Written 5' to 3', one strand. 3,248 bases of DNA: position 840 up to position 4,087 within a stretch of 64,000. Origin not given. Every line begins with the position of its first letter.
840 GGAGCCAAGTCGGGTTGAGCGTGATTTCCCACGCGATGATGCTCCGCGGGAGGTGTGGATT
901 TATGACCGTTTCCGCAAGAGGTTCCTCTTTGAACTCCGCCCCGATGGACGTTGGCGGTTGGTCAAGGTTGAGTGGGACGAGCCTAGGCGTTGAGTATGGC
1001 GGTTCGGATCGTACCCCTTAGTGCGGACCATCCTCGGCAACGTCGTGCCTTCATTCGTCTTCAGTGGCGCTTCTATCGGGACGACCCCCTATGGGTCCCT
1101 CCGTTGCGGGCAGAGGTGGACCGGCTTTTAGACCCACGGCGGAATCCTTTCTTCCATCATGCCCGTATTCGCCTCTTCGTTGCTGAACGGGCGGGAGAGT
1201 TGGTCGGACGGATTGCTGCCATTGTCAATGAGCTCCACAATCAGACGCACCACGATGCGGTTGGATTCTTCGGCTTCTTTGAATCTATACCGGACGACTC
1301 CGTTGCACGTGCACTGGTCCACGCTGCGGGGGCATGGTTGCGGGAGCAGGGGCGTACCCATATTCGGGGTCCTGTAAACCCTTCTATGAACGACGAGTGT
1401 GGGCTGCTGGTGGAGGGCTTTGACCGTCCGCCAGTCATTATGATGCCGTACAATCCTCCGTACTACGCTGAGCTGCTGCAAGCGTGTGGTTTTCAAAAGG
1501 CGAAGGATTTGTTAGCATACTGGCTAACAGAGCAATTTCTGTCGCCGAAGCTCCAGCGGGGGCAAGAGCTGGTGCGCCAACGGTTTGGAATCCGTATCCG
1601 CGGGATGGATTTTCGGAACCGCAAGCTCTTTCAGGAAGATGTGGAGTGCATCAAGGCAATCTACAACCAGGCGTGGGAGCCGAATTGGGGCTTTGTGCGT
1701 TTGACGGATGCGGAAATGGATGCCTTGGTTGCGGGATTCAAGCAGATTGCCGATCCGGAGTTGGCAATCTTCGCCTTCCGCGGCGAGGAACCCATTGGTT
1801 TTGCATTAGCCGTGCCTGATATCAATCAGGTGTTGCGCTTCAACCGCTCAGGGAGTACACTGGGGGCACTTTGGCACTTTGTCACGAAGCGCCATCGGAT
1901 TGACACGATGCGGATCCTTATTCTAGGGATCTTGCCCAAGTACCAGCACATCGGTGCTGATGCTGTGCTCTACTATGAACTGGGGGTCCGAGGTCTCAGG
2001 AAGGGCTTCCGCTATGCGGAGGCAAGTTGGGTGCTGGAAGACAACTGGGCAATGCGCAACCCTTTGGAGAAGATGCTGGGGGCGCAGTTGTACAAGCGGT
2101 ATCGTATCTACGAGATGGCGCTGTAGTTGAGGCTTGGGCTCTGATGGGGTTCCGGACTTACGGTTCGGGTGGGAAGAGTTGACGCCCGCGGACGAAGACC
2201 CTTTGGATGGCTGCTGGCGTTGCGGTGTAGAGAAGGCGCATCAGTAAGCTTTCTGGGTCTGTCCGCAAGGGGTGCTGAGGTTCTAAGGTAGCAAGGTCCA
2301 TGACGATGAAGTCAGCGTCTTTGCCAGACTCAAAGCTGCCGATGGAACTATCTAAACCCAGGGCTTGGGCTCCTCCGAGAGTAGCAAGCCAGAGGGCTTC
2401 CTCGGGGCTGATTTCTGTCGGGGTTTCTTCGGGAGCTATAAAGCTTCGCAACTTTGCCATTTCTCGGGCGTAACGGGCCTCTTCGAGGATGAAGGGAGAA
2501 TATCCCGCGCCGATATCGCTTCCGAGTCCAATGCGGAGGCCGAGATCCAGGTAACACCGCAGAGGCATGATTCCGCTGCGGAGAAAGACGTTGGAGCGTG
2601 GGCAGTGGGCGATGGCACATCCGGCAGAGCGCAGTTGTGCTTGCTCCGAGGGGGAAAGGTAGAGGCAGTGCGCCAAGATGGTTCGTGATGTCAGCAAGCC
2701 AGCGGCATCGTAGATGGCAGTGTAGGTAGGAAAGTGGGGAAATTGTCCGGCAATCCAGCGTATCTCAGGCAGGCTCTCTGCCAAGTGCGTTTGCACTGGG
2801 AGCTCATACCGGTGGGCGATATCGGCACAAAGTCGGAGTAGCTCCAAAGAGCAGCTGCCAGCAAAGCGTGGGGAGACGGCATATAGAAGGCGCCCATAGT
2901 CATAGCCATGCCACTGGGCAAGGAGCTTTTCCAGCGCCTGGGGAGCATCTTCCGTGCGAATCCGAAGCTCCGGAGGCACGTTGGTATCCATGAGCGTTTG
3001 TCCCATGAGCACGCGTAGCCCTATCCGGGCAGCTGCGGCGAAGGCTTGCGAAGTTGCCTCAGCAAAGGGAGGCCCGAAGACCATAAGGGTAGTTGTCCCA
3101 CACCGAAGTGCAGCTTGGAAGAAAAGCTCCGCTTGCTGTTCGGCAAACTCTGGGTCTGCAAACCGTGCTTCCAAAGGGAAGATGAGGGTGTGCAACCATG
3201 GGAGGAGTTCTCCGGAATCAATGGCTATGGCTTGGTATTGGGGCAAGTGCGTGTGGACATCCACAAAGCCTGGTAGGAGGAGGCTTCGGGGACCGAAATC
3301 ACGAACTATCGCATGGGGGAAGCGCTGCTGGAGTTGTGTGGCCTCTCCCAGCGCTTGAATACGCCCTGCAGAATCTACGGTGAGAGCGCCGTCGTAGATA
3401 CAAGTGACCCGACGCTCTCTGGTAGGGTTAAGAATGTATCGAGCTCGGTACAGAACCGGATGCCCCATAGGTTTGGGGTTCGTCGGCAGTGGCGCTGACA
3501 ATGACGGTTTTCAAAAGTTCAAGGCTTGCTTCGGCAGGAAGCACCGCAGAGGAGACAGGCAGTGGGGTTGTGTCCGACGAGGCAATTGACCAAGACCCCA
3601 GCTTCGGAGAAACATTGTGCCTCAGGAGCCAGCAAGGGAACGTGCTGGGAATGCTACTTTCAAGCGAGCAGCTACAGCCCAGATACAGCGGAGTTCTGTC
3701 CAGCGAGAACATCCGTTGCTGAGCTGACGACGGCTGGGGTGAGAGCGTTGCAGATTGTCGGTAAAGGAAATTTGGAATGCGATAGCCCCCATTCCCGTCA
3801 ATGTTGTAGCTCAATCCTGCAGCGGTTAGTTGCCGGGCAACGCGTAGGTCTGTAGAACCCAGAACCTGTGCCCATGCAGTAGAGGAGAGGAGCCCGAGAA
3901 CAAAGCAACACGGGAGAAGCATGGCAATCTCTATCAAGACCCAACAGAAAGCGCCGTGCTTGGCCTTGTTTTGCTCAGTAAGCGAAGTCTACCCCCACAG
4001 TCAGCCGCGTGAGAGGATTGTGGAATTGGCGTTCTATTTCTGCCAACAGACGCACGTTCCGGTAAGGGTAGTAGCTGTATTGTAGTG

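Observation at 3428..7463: Co-directional minus-strand cluster: small OM beta-barrel, then PD40/CarboxypepD_reg/OmpA protein, then Cyc2-like cytochrome-porin, then small secreted ORF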

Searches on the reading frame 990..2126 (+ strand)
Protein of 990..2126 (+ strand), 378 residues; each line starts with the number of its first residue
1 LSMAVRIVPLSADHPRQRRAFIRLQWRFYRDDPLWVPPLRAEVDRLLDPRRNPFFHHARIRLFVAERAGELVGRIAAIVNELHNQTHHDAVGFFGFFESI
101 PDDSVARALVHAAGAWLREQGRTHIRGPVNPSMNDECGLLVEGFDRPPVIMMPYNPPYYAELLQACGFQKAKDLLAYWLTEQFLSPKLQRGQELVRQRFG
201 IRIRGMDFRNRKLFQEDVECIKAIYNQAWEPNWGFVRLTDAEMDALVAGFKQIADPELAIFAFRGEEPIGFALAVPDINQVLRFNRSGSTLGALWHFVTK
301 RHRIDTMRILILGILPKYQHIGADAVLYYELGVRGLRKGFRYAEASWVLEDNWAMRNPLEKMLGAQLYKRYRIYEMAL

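Call 54: search_protein_families(library=pfam, proteins=[window:990-2126:+], max_evalue=0.1)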
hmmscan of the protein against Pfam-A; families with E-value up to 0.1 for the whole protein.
window:990-2126:+ (378 aa): 1 family
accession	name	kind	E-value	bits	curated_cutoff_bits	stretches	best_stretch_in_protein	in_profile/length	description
PF00583.31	Acetyltransf_1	-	0.00027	21.6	20.7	0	45-124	18-95/116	Acetyltransferase (GNAT) family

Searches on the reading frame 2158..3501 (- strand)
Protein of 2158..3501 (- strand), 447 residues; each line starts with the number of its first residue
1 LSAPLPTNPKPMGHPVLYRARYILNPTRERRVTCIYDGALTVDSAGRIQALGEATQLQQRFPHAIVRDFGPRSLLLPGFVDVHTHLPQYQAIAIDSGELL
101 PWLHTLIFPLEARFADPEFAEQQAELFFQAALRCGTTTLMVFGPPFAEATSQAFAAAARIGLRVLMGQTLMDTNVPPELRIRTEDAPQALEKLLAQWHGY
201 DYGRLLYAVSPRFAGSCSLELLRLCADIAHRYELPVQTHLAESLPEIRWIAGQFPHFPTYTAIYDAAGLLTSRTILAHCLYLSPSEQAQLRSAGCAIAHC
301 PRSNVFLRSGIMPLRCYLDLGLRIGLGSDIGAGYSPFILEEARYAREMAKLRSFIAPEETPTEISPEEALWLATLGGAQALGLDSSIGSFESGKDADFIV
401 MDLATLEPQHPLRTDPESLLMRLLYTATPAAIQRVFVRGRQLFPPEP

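Call 3: search_protein_families(library=pfam, proteins=[window:2158-3501:-], max_evalue=0.01)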
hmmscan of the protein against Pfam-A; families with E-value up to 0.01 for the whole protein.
window:2158-3501:- (447 aa): 3 families
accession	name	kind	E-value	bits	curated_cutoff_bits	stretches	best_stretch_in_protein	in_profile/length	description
PF01979.26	Amidohydro_1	-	2.8e-58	198.3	25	1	75-441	2-344/345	Amidohydrolase family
PF07969.17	Amidohydro_3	-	3.2e-15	57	29.7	1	259-441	294-470/472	Amidohydrolase family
PF22039.1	HUTI_composite_bact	-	0.0077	16.3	25.5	0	45-64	7-26/26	Imidazolonepropionase-like composite domain, bacteria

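Call 4: search_protein_families(library=ncbifam, proteins=[window:2158-3501:-], max_evalue=0.01)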
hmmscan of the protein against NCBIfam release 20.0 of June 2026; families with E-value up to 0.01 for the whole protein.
window:2158-3501:- (447 aa): 30 families (the best 25 are shown)
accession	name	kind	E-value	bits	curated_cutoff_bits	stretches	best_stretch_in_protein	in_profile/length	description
NF006679.0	PRK09228.1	subfamily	6.1e-114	381.1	351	1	27-442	21-429/433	guanine deaminase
TIGR02967.1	guan_deamin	equivalog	8.5e-112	374.1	375.4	1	34-439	3-401/401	guanine deaminase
NF005557.0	PRK07228.1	equivalog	7.4e-73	245.7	522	1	33-442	17-412/445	5'-deoxyadenosine deaminase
NF006549.0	PRK09045.1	equivalog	5.5e-50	170.3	540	1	19-442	13-414/444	TRZ/ATZ family hydrolase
NF006055.0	PRK08203.1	equivalog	1.8e-48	165.2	532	1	29-441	18-424/455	8-oxoguanine deaminase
NF006252.0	PRK08393.1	equivalog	7.6e-38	130.6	617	1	73-441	50-397/424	N-ethylammeline chlorohydrolase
NF012037.0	PRK15493.1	equivalog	4.6e-37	127.9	779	1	74-442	56-408/435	bifunctional S-methyl-5'-thioadenosine deaminase/S-adenosylhomocysteine deaminase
NF005211.0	PRK06687.1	equivalog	1.9e-36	125.8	703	1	73-442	54-408/419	TRZ/ATZ family protein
NF004701.0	PRK06038.1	equivalog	4.5e-35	121.2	609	1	70-442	50-401/432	N-ethylammeline chlorohydrolase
NF009059.0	PRK12393.1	equivalog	7.1e-26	90.9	543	1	46-441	36-429/460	amidohydrolase family protein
NF006056.0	PRK08204.1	subfamily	2.1e-25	89.4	391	1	74-441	55-414/449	hypothetical protein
NF006681.0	PRK09229.1-2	equivalog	2.7e-25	89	362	1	41-442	25-424/451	formimidoylglutamate deiminase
NF006269.1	PRK08418.1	equivalog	8.1e-25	87.4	320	1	20-411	6-379/408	aminofutalosine deaminase family hydrolase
NF004801.0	PRK06151.1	subfamily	2.9e-20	72.6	416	1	67-441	49-436/491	chlorohydrolase family protein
TIGR02022.1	hutF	equivalog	4.2e-20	71.9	413.05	1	230-442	225-430/455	formimidoylglutamate deiminase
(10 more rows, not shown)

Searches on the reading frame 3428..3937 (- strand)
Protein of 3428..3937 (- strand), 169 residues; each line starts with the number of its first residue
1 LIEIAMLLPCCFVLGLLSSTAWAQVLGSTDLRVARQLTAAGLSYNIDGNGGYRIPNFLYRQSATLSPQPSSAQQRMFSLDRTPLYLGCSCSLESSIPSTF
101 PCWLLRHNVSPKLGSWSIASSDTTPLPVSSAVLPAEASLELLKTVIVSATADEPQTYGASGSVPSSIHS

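Call 3: search_protein_families(library=pfam, proteins=[window:3428-3937:-], max_evalue=0.01)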
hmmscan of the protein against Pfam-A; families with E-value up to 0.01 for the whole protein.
window:3428-3937:- (169 aa): 0 families

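Call 4: search_protein_families(library=ncbifam, proteins=[window:3428-3937:-], max_evalue=0.01)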
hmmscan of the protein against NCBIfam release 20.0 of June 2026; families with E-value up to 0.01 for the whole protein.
window:3428-3937:- (169 aa): 0 families

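Call 38: search_protein_families(library=pfam, proteins=[window:3428-3922:-], max_evalue=1)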
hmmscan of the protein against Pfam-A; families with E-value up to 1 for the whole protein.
window:3428-3922:- (164 aa): 0 families
